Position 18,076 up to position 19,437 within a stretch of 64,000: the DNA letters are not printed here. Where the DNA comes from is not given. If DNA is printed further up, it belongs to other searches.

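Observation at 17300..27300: IclR-regulated ten-gene cluster whose enzyme set fits catabolism of a 3-deoxy-2-ulosonic acid (KDO-type), imported by a TctCBA transporter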

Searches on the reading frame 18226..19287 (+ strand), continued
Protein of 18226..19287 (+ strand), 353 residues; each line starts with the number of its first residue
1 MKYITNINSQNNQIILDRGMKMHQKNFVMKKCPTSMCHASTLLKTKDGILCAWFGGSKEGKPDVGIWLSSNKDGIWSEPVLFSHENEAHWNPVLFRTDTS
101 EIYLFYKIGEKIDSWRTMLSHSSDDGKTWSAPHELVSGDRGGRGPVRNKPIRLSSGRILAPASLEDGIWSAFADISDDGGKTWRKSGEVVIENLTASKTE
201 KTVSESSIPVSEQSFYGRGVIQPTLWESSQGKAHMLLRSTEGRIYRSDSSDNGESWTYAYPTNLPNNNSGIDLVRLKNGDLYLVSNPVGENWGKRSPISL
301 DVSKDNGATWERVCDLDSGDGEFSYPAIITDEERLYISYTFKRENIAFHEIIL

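Call 40: search_solved_structures(query=A2, max_evalue=0.001, show_alignments=5)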
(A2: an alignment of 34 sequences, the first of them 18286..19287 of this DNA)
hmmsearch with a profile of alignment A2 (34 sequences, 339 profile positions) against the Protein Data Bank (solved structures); distinct sequences matched with E-value up to 0.001: 25.
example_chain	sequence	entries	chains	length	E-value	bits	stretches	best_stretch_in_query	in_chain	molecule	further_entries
2ya4_A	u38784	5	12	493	4.6e-07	32.4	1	101-313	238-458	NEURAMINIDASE A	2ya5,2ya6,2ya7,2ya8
5kky_A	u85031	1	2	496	4.7e-07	32.4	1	101-313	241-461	Sialidase A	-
2w20_A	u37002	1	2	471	5.2e-07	32.2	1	101-313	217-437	SIALIDASE A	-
3h71_A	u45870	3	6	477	5.4e-07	32.2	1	101-313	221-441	Sialidase A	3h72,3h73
7a54_A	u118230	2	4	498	7.6e-07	31.7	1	101-313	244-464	Sialidase A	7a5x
2vvz_A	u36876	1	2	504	8e-07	31.6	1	101-313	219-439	SIALIDASE A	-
4yw1_A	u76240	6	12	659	1.1e-06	31.2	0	211-313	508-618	Neuraminidase C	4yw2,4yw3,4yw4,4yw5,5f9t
4yz1_A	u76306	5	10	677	1.2e-06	31.1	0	211-313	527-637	Putative neuraminidase | Sialidase NanC | Neuraminidase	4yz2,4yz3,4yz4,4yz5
8feb_A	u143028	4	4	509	1.8e-06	30.5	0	101-171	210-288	Sialidase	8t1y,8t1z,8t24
8t26_A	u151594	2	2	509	1.9e-06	30.4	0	101-171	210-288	Sialidase, putative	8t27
6qzh_A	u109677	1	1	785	2.4e-06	30.1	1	101-313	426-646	C-C chemokine receptor type 7,Sialidase A,C-C chemokine receptor type 7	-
2jkb_A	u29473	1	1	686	3.8e-06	29.4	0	210-316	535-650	SIALIDASE B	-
2vw0_A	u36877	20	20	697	4.1e-06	29.3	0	210-316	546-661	SIALIDASE B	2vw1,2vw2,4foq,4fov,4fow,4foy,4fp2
9k6l_R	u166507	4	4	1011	4.4e-06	29.2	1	101-313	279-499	exo-alpha-sialidase,Taste receptor type 2 member 16,LgBiT | Fusion protein 1,exo-alpha-sialidase,Taste receptor type 2 member 16,Fusion protein 2,exo- | Fusion 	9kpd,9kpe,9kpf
8gn6_C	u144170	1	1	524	6.9e-06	28.5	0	46-168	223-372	Sialidase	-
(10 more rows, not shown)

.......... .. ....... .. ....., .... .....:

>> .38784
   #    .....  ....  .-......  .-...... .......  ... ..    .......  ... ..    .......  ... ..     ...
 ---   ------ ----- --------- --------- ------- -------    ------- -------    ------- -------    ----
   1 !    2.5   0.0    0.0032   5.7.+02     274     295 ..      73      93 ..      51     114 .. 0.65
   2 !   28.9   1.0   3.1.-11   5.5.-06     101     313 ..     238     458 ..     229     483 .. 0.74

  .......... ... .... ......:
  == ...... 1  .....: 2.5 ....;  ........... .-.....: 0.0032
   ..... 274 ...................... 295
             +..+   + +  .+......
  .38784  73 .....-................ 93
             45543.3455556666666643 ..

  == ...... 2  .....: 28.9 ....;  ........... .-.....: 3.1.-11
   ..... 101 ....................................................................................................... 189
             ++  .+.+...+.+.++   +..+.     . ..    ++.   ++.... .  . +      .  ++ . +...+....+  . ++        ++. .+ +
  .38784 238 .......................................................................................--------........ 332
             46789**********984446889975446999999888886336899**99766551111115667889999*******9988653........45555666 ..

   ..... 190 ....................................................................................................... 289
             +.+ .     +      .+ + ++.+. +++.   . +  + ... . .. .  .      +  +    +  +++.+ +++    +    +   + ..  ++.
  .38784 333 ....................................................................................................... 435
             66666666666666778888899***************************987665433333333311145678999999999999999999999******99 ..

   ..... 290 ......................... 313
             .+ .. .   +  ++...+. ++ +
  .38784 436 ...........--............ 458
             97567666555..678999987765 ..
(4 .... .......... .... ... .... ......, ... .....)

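Call 84: search_protein_representatives(alignment_id=A2)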
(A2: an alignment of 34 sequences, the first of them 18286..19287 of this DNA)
Query: 34 sequences, 339 profile positions. Proteins with E-value up to 0.001 (for the whole library): 9781; up to 1e-10: 4067; up to 1e-30: 924. The best 150 are listed.
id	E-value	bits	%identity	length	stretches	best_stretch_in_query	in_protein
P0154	5.9e-154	528.6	-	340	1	4-335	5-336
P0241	6.7e-148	508.7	-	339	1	6-337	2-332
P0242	1.0e-141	488.3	-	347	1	6-337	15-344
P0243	2.1e-141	487.3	-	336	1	3-335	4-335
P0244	3.1e-134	463.8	-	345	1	4-335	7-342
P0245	1.2e-132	458.5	-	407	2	188-335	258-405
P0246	3.8e-132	456.9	-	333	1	3-335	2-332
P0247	1.1e-129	448.8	-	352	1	3-335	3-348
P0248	2.6e-120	417.9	-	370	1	4-337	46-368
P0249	8.8e-119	412.9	-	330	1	12-333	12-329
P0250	2.5e-118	411.5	-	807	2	14-334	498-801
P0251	1.0e-117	409.4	-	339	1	11-338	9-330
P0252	7.4e-117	406.6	-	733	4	5-170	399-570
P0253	1.9e-116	405.2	-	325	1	5-335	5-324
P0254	1.5e-115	402.3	-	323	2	2-169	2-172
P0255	6.6e-115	400.2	-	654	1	6-336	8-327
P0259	2.5e-113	395.0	-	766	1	11-337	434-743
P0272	1.5e-106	372.7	-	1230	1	18-337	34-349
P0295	3.2e-98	345.3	-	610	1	18-337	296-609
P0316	1.1e-91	323.9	-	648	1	17-337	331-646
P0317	1.7e-91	323.2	-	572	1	19-337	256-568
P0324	1.6e-88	313.4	-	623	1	17-338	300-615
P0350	1.9e-81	290.2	-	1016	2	6-173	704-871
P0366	1.2e-76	274.4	-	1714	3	202-337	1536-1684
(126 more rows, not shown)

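Call 85: search_protein_families(library=pfam, max_evalue=0.0001, proteins=[P0250, P0255, P0259, P0272, P0295, P0316, P0317, P0324, P0350, P0366])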
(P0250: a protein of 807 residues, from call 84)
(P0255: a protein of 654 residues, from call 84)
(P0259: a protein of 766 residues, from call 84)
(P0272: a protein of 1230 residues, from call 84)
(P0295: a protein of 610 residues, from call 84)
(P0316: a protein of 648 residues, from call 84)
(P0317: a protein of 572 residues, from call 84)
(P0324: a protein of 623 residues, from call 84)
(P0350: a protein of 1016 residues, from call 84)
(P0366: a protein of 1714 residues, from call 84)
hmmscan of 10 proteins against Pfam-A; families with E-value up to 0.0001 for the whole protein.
P0250 (807 aa): 3 families
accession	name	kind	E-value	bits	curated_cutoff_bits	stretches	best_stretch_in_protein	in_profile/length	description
PF13088.12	BNR_2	-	7.1e-83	278.6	31.4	1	515-785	2-275/277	BNR repeat-like domain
PF13859.12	BNR_3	-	2.2e-06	27.8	27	1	524-714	23-218/308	BNR repeat-like domain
PF02012.26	BNR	-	1.3e-05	24.9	27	0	644-652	2-10/12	BNR/Asp-box repeat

P0255 (654 aa): 2 families
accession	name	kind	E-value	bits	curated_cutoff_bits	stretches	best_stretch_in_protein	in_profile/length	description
PF13088.12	BNR_2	-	4.7e-71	239.8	31.4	1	33-311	2-277/277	BNR repeat-like domain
PF00701.28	DHDPS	-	1.1e-28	100.3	22.1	1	353-618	7-268/289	Dihydrodipicolinate synthetase family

P0259 (766 aa): 7 families
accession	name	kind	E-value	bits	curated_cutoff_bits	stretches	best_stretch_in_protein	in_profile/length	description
PF12831.13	FAD_oxidored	-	1.1e-79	269.1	27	1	13-405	1-415/416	FAD dependent oxidoreductase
PF13088.12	BNR_2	-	8.4e-76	255.4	31.4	1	456-723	4-273/277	BNR repeat-like domain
PF13859.12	BNR_3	-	3.8e-08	33.5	27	1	463-651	23-216/308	BNR repeat-like domain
PF01266.30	DAO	-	2.6e-07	30.9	27.9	1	13-62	1-49/353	FAD dependent oxidoreductase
PF00890.30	FAD_binding_2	-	2e-06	27.7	20.4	1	13-80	1-75/414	FAD binding domain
PF03486.20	HI0933_like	-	1.5e-05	25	50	1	13-82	2-69/244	HI0933-like protein Rossmann domain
PF13450.12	NAD_binding_8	-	6.3e-05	23.6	21.9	0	16-56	1-41/68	NAD(P)-binding Rossmann-like domain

P0272 (1230 aa): 2 families
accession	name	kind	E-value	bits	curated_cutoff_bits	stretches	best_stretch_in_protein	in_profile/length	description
PF13088.12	BNR_2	-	1.8e-68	231.3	31.4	1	49-331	3-276/277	BNR repeat-like domain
PF07944.18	Beta-AFase-like_GH127_cat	-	1.2e-11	44.7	24.9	1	730-1038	63-374/376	Beta-L-arabinofuranosidase, GH127 catalytic domain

P0295 (610 aa): 2 families
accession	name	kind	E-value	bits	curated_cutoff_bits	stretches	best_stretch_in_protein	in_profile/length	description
PF13088.12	BNR_2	-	2.9e-60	204.4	31.4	1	308-588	1-272/277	BNR repeat-like domain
PF02012.26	BNR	-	1.2e-05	25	27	0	382-392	2-12/12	BNR/Asp-box repeat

P0316 (648 aa): 3 families
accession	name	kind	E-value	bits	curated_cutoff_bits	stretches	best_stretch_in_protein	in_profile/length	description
PF13088.12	BNR_2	-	5e-55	187.2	31.4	1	344-626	1-274/277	BNR repeat-like domain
PF00701.28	DHDPS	-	7.4e-17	61.4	22.1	1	8-232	6-223/289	Dihydrodipicolinate synthetase family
PF02012.26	BNR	-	1.1e-06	28.2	27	0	419-428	2-11/12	BNR/Asp-box repeat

P0317 (572 aa): 2 families
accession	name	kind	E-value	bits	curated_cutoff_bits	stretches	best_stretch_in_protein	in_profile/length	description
PF13088.12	BNR_2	-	4.3e-59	200.6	31.4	1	267-551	1-277/277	BNR repeat-like domain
PF02012.26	BNR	-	9.8e-07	28.3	27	0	342-350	3-11/12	BNR/Asp-box repeat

P0324 (623 aa): 1 family
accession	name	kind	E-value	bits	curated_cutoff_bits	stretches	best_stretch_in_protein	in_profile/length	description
PF13088.12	BNR_2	-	3.4e-56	191.1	31.4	1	313-596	1-276/277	BNR repeat-like domain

P0350 (1016 aa): 3 families
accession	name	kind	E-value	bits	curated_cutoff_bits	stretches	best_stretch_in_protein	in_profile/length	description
PF13088.12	BNR_2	-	2.6e-82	276.8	31.4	1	729-999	1-277/277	BNR repeat-like domain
PF02065.24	Melibiase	-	3.3e-08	33.3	27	1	321-425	39-130/347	Melibiase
PF13859.12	BNR_3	-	8.9e-05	22.5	27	0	795-946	84-251/308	BNR repeat-like domain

P0366 (1714 aa): 1 family
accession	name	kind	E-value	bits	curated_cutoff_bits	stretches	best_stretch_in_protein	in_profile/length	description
PF13088.12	BNR_2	-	4.9e-51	174.1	31.4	2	1423-1655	58-270/277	BNR repeat-like domain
